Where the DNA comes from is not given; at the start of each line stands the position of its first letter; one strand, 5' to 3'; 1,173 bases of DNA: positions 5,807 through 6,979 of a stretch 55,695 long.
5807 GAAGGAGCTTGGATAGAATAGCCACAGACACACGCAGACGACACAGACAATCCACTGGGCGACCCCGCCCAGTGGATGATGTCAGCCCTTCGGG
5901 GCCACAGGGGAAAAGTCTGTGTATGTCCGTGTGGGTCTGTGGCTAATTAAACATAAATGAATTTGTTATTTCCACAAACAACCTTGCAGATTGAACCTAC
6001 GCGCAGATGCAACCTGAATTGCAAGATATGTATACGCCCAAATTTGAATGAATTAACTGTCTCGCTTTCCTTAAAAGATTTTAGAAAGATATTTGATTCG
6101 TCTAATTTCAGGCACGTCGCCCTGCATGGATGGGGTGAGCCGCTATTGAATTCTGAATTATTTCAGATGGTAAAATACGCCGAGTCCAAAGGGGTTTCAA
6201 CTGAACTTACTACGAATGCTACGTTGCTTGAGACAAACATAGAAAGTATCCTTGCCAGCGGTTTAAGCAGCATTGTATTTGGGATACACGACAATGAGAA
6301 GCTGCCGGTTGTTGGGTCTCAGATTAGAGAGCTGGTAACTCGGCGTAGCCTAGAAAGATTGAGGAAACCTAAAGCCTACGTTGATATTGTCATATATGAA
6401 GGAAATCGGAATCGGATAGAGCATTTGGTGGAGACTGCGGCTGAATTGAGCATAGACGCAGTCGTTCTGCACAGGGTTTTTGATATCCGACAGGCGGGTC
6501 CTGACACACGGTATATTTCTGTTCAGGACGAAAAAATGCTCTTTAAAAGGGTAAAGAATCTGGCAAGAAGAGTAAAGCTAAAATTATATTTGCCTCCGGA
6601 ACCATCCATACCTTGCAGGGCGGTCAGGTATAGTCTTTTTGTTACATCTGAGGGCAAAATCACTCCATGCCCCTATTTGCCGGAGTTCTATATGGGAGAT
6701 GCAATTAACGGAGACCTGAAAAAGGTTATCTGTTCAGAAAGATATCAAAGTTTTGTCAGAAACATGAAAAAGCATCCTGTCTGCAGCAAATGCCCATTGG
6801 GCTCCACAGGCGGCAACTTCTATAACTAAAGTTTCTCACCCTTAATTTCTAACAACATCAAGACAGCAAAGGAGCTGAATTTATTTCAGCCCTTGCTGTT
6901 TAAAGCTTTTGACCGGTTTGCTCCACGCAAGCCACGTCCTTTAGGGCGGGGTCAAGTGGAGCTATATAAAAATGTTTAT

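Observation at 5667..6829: Unannotated Cys-containing 51-aa ORF plus Y-shaped RNA structure directly upstream of a radical SAM/SPASM enzyme (RiPP-like arrangement)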

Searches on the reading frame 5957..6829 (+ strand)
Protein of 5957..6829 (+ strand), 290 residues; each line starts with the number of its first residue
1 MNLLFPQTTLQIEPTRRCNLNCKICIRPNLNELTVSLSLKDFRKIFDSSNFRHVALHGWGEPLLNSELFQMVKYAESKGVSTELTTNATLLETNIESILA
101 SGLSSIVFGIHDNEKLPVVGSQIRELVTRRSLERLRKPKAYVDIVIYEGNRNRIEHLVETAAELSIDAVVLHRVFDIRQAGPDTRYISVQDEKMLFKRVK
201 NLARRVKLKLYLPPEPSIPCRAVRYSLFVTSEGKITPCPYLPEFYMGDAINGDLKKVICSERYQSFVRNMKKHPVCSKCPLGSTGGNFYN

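Call 6: search_protein_families(library=pfam, proteins=[window:5957-6829:+], max_evalue=0.01)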
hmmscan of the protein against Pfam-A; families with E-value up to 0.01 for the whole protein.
window:5957-6829:+ (290 aa): 3 families
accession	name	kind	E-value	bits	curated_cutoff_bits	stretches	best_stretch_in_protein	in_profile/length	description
PF04055.27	Radical_SAM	-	4.2e-11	43.7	29.5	1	12-126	1-119/166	Radical SAM superfamily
PF13186.11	SPASM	-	2.3e-10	41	21.5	1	220-280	1-67/67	Iron-sulfur cluster-binding domain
PF07459.16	CTX_RstB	-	0.0025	18.5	26.2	1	177-223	44-90/92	CTX phage RstB protein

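Call 9: search_protein_families(library=ncbifam, proteins=[window:5957-6829:+], max_evalue=0.1)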
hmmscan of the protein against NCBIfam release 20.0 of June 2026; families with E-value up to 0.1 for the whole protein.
window:5957-6829:+ (290 aa): 56 families (the best 25 are shown)
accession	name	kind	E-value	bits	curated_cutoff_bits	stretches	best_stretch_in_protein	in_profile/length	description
TIGR04317.1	W_rSAM_matur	equivalog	8e-30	104.1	380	1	9-242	5-259/349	tungsten cofactor oxidoreductase radical SAM maturase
TIGR04311.1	rSAM_Geo_metal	subfamily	2.1e-18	66.6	400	2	9-134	4-134/423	radical SAM/SPASM family putative metalloenzyme maturase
TIGR03470.1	HpnH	equivalog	2.3e-13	49.8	225.05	1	9-210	29-236/318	adenosyl-hopene transferase HpnH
TIGR04055.1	rSAM_NirJ2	equivalog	2.5e-11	43.7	500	1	14-164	6-164/326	putative heme d1 biosynthesis radical SAM protein NirJ2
NF047865.1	rSAM_PapB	equivalog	4.5e-11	42.5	340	2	12-100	7-109/330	PapB family radical SAM/SPASM ranthipeptide maturase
TIGR04545.1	rSAM_ahbD_hemeb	equivalog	9.9e-11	41.6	500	1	13-210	5-212/339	heme b synthase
TIGR04303.1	GeoRSP_rSAM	equivalog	1.3e-10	41.3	400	2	16-173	13-176/325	GeoRSP system radical SAM/SPASM protein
TIGR02109.1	PQQ_syn_pqqE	equivalog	4.1e-10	39.1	381.35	1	8-171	7-179/358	pyrroloquinoline quinone biosynthesis protein PqqE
TIGR02668.1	moaA_archaeal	equivalog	5.3e-10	38.8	325.25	1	9-164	11-176/303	GTP 3',8-cyclase MoaA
TIGR02666.1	moaA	equivalog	1.1e-09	37.7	284.05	1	9-107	11-119/336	GTP 3',8-cyclase MoaA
NF038283.1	viperin_w_prok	equivalog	1.7e-09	37.3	180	1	15-108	9-112/281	viperin family antiviral radical SAM protein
TIGR04054.1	rSAM_NirJ1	equivalog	2.2e-09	36.4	650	1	14-103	42-135/387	putative heme d1 biosynthesis radical SAM protein NirJ1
TIGR04163.1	rSAM_cobopep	equivalog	4.5e-09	35.6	375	1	9-206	65-277/428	peptide-modifying radical SAM enzyme CbpB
TIGR04051.1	rSAM_NirJ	equivalog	6.2e-09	35.3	515.45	1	15-104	9-102/354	heme d1 biosynthesis radical SAM protein NirJ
TIGR04133.1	rSAM_w_lipo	hypoth_equivalog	8.2e-09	34.8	425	1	8-113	24-136/350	TIGR04133 family radical SAM/SPASM protein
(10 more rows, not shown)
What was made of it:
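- On TIGR04317 W_rSAM_matur: 104.1 bits (call 9).
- The nearest named rSAM family, TIGR04317, is a cofactor maturase (call 9).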

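Call 14: find_homologous_proteins(query=window:5957-6826:+, max_evalue=1e-10)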
Query window:5957-6826:+ (290 aa): 334 proteins with E <= 1e-10 among 1582 candidates; the best 120 are listed.
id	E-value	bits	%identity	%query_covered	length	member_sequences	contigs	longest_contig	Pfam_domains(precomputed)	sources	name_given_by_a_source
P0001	5.9e-182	622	94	100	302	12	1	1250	PF13186.12,PF04055.28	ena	-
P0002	3.4e-177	606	92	100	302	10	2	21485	PF13186.12,PF04055.28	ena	-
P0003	6.9e-171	585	89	100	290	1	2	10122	PF13186.12,PF04055.28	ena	-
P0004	5.7e-168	576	87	100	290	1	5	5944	PF13186.12,PF04055.28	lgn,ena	-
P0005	5.7e-168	576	87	100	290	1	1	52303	PF13186.12,PF04055.28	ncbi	-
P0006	7.3e-168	575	87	100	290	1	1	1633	PF13186.12,PF04055.28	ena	-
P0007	1.4e-164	565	85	100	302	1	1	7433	PF13186.12,PF04055.28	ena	-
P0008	6.2e-149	513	78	100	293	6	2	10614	PF13186.12,PF04055.28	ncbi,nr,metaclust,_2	ncbi:MAG: hypothetical protein BA865_06835 [Desulfobacterales bacterium S5133MH4]|nr:MAG: hypothetic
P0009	2.9e-144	498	75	98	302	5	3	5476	PF13186.12,PF04055.28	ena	-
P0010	5.1e-144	497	70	100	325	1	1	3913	PF13186.12,PF04055.28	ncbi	-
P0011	1.6e-143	495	74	100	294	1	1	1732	PF13186.12,PF04055.28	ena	-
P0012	2.4e-143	495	76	100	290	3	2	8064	PF13186.12,PF04055.28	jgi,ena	-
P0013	1.5e-142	492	74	100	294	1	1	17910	PF13186.12,PF04055.28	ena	-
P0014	3.8e-142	491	72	99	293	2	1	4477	PF13186.12,PF04055.28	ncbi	-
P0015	7.0e-142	490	73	100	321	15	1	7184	PF13186.12,PF04055.28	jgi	-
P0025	1.3e-135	470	65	100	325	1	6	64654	PF13186.12,PF04055.28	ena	-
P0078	1.8e-105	371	58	97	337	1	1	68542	PF13186.12,PF04055.28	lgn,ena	-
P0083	3.3e-104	366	57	100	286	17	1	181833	PF13186.12,PF04055.28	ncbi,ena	-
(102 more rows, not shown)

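Call 22: find_encoding_contigs(protein=P0083, flank=8000, max_places=2)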
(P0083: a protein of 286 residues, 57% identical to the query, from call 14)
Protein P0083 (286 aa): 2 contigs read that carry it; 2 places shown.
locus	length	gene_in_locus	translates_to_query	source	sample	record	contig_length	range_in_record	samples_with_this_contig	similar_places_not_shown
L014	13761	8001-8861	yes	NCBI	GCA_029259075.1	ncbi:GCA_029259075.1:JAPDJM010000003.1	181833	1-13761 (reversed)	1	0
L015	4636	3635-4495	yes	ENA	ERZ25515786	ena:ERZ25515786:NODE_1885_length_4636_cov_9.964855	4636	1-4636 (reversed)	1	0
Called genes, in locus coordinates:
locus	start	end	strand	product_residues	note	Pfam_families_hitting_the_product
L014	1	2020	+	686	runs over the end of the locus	PF07715:Plug, PF00593:TonB_dep_Rec_b-barrel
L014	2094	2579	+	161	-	PF02579:Nitro_FeMo-Co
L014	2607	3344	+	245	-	PF04023:FeoA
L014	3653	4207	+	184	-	-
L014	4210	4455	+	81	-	-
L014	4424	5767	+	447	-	PF04055:Radical_SAM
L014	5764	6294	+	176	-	PF12724:Flavodoxin_5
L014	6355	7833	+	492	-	PF13424:TPR_12, PF13371:TPR_9, PF13414:TPR_11, PF13432:TPR_16, PF00515:TPR_1, PF07719:TPR_2, PF13181:TPR_8, PF13414:TPR_11, +23 more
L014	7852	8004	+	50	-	-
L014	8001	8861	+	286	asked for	PF04055:Radical_SAM, PF13186:SPASM (weak)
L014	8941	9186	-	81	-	PF04023:FeoA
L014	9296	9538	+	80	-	PF04023:FeoA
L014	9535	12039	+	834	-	PF01926:MMR_HSR1, PF02421:FeoB_N, PF09439:SRPRB (weak), PF17910:FeoB_Cyto, PF07670:Gate, PF07664:FeoB_C, PF07670:Gate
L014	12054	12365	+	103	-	-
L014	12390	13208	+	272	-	PF10670:DUF4198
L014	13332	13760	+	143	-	?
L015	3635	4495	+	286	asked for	PF04055:Radical_SAM, PF13186:SPASM (weak)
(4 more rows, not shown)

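Call 23: find_encoding_contigs(protein=P0078, flank=8000, max_places=2)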
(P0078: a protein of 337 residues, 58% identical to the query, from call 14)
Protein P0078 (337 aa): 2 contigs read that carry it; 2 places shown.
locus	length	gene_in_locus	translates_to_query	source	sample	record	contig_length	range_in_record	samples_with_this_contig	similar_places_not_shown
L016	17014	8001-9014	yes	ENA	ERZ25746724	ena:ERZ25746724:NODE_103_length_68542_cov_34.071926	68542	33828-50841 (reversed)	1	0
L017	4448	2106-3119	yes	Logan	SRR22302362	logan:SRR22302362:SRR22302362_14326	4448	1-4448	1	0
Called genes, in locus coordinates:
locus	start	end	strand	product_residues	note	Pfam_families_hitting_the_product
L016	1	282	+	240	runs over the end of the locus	PF02535:Zip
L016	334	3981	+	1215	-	PF08241:Methyltransf_11 (weak), PF05201:GlutR_N, PF01488:Shikimate_DH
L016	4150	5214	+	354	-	-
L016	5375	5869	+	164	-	PF01325:Fe_dep_repress, PF02742:Fe_dep_repr_C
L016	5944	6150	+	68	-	-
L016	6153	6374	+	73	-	-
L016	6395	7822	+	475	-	PF25575:TPR_BSK1_C (weak), PF13414:TPR_11 (weak), PF13432:TPR_16 (weak), PF00515:TPR_1, PF07719:TPR_2 (weak), PF13414:TPR_11, PF13432:TPR_16, PF14559:TPR_19, +16 more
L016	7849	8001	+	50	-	-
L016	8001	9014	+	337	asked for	PF04055:Radical_SAM, PF13186:SPASM (weak)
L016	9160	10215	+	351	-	PF07963:N_methyl (weak)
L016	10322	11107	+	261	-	-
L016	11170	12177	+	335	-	PF01278:Omptin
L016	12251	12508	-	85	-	-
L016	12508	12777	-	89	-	PF04014:MazE_antitoxin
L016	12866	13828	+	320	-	PF07963:N_methyl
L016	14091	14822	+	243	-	-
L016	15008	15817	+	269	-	-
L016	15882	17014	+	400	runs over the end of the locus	PF05137:PilN (faint)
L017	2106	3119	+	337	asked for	PF04055:Radical_SAM, PF13186:SPASM (weak)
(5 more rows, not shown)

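Call 24: find_encoding_contigs(protein=P0025, flank=8000, max_places=2)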
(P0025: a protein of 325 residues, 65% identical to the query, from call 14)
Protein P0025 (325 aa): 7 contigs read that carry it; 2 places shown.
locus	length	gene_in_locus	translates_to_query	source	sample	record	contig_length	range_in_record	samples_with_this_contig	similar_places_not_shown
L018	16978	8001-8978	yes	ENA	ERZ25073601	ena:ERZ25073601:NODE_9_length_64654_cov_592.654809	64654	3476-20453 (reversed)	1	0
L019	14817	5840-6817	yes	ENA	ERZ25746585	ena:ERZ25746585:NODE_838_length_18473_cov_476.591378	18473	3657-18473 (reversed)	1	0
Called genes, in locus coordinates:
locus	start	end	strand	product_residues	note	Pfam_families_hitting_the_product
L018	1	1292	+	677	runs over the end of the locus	PF07715:Plug, PF00593:TonB_dep_Rec_b-barrel, PF14905:OMP_b-brl_3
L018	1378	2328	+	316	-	PF01497:Peripla_BP_2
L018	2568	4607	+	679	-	PF07715:Plug, PF00593:TonB_dep_Rec_b-barrel, PF25183:OMP_b-brl_4 (weak)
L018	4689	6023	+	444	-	-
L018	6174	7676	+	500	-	PF00515:TPR_1 (weak), PF07719:TPR_2 (weak), PF13371:TPR_9 (weak), PF13414:TPR_11 (weak), PF00515:TPR_1, PF07719:TPR_2 (weak), PF13181:TPR_8 (weak), PF13414:TPR_11, +12 more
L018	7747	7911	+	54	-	-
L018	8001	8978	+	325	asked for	PF04055:Radical_SAM, PF13186:SPASM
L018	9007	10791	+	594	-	PF07715:Plug, PF00593:TonB_dep_Rec_b-barrel, PF14905:OMP_b-brl_3 (weak)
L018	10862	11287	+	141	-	-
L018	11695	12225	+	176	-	PF12724:Flavodoxin_5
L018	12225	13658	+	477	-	PF04055:Radical_SAM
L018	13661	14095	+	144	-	PF04304:DUF454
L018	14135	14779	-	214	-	PF08843:AbiEii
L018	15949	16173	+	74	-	PF04023:FeoA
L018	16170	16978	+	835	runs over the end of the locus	PF01926:MMR_HSR1, PF02421:FeoB_N, PF09439:SRPRB (weak), PF17910:FeoB_Cyto, PF07670:Gate, PF07664:FeoB_C, PF07670:Gate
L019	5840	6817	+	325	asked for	PF04055:Radical_SAM, PF13186:SPASM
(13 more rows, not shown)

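Call 27: find_related_loci(query=A2, collection=genome_contigs, flank=7000)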
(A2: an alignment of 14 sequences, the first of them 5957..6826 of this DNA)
Query A2 (290 aa) in genome_contigs; peptide patterns used: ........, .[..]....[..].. (x = any residue, [..] = any of these).
159 stretches matched a pattern; 118 encode a relative of the query (tblastn E <= 1e-3); the best 80 are kept; 80 distinct loci.
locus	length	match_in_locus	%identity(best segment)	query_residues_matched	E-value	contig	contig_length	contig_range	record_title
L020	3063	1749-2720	62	1-289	2e-140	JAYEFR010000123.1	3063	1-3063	MAG: Thermodesulfobacteriota bacterium isolate MAG267 MAG267_123, whole genome shotgun sequence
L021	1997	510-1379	67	1-290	8e-144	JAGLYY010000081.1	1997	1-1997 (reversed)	MAG: Spirochaetales bacterium isolate RS_13_41 ZL320.bin.41.fa_81, whole genome shotgun sequence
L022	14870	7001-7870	87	1-290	3e-174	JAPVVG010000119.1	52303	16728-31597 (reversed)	MAG: Desulfobacteraceae bacterium isolate SB_S3_bin18 SB_S3_bin18_000000000119, whole genome shotgun sequence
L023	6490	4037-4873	56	1-279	3e-104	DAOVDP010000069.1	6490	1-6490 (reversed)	MAG TPA_asm: Candidatus Latescibacterota bacterium isolate CSMAG_1060 CSMAG_1060_k141_1505269_length_6490_cov_15.5921, w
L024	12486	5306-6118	53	9-279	5e-99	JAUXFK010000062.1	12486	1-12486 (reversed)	MAG: Deltaproteobacteria bacterium isolate CSMAG_2901 CSMAG_2901_k117_2922381_length_12486_cov_21.1848, whole genome sho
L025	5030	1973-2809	53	1-279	2e-98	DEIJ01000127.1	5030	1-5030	MAG TPA_asm: Dehalococcoidia bacterium UBA2777 UBA2777_contig_59165, whole genome shotgun sequence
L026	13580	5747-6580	52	4-279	2e-96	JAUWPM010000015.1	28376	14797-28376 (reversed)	MAG: Methanosarcinales archaeon isolate CSMAG_2476 CSMAG_2476_k141_558643_length_28376_cov_52.0508, whole genome shotgun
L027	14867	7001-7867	49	1-289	3e-95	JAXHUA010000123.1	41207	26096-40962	MAG: Chloroflexota bacterium isolate MAG39_tar_biofilm MAG39_123, whole genome shotgun sequence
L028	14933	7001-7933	47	5-281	1e-94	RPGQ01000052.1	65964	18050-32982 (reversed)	MAG: Desulfobacteraceae bacterium Eth-SRB2 Scaffold208_pilon, whole genome shotgun sequence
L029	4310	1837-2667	51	9-285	3e-95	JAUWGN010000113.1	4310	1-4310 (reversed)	MAG: Dehalococcoidia bacterium isolate CSMAG_2243 CSMAG_2243_k141_2722484_length_4310_cov_8.0000, whole genome shotgun s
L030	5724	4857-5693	53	1-279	3e-94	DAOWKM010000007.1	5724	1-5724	MAG TPA_asm: Dehalococcoidia bacterium isolate CSMAG_2095 CSMAG_2095_k141_995594_length_5724_cov_35.3161, whole genome s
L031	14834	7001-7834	50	4-279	4e-94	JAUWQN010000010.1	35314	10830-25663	MAG: Methanosarcinales archaeon isolate CSMAG_2503 CSMAG_2503_k141_739751_length_35314_cov_22.6867, whole genome shotgun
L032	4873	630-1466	50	1-279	9e-94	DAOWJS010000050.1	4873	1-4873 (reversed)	MAG TPA_asm: Dehalococcoidales bacterium isolate CSMAG_2075 CSMAG_2075_k141_2057923_length_4873_cov_99.0699, whole genom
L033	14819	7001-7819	51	4-279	7e-93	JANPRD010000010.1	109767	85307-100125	MAG: Methanophagales archaeon isolate AOM70-1 c_000000000222, whole genome shotgun sequence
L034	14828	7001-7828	50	4-279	5e-92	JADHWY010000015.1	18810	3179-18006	MAG: Dehalococcoidales bacterium isolate BS750m-G39 BS-750m-C4556, whole genome shotgun sequence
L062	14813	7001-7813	44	4-279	2e-79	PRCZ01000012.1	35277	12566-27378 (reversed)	ANME-1 cluster archaeon AG-394-G06 NODE_12_length_35277_cov_2273.59, whole genome shotgun sequence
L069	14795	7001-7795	45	10-279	2e-79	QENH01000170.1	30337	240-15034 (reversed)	Methanophagales archaeon isolate CONS3730B06UFb1 Ga0123266_1033, whole genome shotgun sequence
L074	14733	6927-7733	39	10-279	3e-70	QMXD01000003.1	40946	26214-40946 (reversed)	MAG: Candidatus Hecatellales archaeon isolate B76_G16 B76_Guay16_scaffold_00252, whole genome shotgun sequence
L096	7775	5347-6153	37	10-279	2e-54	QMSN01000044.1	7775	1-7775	MAG: Thermoprotei archaeon isolate B19_G17 B19_Guay17_scaffold_03374, whole genome shotgun sequence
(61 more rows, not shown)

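Call 37: search_solved_structures(query=A2, max_evalue=0.001, show_alignments=2)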
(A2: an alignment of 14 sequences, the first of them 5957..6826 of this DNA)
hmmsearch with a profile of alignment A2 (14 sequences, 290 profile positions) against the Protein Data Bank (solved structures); distinct sequences matched with E-value up to 0.001: 18.
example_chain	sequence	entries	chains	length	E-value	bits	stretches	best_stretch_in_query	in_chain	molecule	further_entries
7tol_A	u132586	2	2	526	5.7e-08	35.5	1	10-142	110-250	glycerol dibiphytanyl glycerol tetraether - macrocyclic archaeol synthase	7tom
4k37_A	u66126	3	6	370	6.8e-07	32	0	227-282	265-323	Anaerobic sulfatase-maturating enzyme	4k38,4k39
4k36_A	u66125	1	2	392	8.3e-07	31.7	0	227-282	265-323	Anaerobic sulfatase-maturating enzyme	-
7vob_C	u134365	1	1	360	1.1e-06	31.3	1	8-110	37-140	Cytosylglucuronate decarboxylase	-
7voc_C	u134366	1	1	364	1.1e-06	31.3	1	8-110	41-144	Cytosylglucuronate decarboxylase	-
1tv7_A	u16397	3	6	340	1.4e-06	30.9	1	9-159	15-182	Molybdenum cofactor biosynthesis protein A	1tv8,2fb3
6y1x_A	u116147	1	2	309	1.7e-06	30.6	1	15-145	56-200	Radical SAM domain protein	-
4m7t_A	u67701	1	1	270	2.1e-06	30.3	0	214-285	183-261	BtrN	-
4m7s_A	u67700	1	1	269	2.1e-06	30.3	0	214-285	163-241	BtrN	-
2fb2_A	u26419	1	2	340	2.2e-06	30.3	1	10-159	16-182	Molybdenum cofactor biosynthesis protein A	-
8wm2_A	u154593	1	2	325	4.6e-06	29.2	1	10-111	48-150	Fe-S radical SAM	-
5wgg_A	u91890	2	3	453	7.1e-06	28.6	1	9-116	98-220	Radical SAM domain protein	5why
6c8v_A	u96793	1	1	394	2.8e-05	26.7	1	10-168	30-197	Coenzyme PQQ synthesis protein E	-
5v1q_A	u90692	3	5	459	0.00014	24.3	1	8-169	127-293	Radical SAM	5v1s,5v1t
7bi7_A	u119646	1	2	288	0.0005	22.5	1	15-170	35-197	FeMo cofactor biosynthesis protein NifB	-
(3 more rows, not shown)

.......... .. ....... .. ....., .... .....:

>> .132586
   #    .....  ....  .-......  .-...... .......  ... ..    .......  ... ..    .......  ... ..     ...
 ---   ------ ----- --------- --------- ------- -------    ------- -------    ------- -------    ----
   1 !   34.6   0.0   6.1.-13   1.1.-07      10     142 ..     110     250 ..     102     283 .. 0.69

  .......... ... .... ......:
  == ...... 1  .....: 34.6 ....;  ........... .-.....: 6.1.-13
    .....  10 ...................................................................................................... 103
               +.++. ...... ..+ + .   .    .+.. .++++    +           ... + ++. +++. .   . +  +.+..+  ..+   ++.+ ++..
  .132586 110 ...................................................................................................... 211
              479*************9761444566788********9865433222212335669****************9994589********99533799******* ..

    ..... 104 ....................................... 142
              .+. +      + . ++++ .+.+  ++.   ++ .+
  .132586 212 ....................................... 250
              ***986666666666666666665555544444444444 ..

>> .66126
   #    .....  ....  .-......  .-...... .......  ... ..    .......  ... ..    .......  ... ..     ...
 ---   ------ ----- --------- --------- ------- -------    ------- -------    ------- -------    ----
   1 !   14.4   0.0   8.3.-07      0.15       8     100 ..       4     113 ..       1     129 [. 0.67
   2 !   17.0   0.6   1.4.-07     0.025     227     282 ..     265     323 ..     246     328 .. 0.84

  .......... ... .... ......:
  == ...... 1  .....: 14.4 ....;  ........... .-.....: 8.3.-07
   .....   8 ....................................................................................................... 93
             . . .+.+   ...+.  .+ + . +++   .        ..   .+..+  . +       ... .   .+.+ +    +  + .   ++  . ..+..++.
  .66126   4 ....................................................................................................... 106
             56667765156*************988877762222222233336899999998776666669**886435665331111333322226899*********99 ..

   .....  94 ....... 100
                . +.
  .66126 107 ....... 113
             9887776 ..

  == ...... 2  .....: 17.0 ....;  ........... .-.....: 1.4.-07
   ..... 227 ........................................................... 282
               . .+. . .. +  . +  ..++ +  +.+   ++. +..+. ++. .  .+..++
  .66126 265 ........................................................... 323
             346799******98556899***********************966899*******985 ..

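Call 41: find_encoding_contigs(protein=P0002, flank=3000, max_places=4)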
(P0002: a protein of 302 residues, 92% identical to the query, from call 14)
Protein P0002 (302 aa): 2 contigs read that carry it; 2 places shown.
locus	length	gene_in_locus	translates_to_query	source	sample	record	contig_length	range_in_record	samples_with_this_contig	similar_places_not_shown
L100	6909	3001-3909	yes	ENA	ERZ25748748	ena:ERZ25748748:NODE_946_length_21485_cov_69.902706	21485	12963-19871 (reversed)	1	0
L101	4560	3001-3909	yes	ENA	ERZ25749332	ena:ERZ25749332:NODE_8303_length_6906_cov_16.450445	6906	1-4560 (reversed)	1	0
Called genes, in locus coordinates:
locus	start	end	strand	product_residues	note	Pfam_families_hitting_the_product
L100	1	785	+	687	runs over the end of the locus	PF07660:STN, PF07715:Plug, PF00593:TonB_dep_Rec_b-barrel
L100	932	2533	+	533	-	PF00515:TPR_1, PF07719:TPR_2 (weak), PF13181:TPR_8 (weak), PF13414:TPR_11, PF13432:TPR_16 (weak), PF13414:TPR_11 (weak), PF13424:TPR_12 (weak), PF13424:TPR_12, +13 more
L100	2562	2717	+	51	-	-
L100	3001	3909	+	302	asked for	PF04055:Radical_SAM, PF13186:SPASM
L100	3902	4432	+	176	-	PF04542:Sigma70_r2, PF08281:Sigma70_r4_2, PF04545:Sigma70_r4 (weak)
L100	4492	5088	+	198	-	-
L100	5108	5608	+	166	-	-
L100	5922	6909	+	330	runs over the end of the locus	PF10670:DUF4198 (weak)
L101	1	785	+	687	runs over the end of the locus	PF07660:STN, PF07715:Plug, PF00593:TonB_dep_Rec_b-barrel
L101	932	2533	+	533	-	PF00515:TPR_1, PF07719:TPR_2 (weak), PF13181:TPR_8 (weak), PF13414:TPR_11, PF13432:TPR_16 (weak), PF13414:TPR_11 (weak), PF13424:TPR_12 (weak), PF13424:TPR_12, +13 more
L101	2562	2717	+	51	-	-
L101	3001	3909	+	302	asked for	PF04055:Radical_SAM, PF13186:SPASM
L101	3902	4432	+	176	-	PF04542:Sigma70_r2, PF08281:Sigma70_r4_2, PF04545:Sigma70_r4 (weak)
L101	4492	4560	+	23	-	?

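Call 65: predict_structure(alignment_id=A3)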
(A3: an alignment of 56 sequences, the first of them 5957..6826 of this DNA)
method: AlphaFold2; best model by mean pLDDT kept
length: 290 residues; sequences in the alignment: 56
mean_pLDDT: 87.7   pTM: 0.87
mean pLDDT of the five models: 87.7, 86.4, 84.8, 83.0, 81.4
residues with pLDDT >= 90: 159; 70-90: 107; 50-70: 19; < 50: 5
segments of 3 or more residues with pLDDT < 50: 1-3
pLDDT, mean of each block of 10 residues (from residue 1): 64 90 77 84 93 86 95 98 94 96 94 78 96 96 92 92 95 78 85 96 98 87 89 88 88 85 90 84 59
secondary structure, 60 per line:
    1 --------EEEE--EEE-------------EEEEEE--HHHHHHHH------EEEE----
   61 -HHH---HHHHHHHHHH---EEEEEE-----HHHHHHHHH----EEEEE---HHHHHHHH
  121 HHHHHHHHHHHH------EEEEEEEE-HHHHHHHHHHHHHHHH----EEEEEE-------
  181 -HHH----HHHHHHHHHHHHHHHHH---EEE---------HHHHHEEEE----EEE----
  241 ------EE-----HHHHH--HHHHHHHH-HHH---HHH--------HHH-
elements in order: E9-12 E15-17 E31-36 H39-46 E53-56 H68-77 E81-86 H92-100 E105-109 H113-132 E139-146 H148-163 E168-173 H189-205 E209-211 H221-225 E226-229 E234-236 H254-258 H261-268
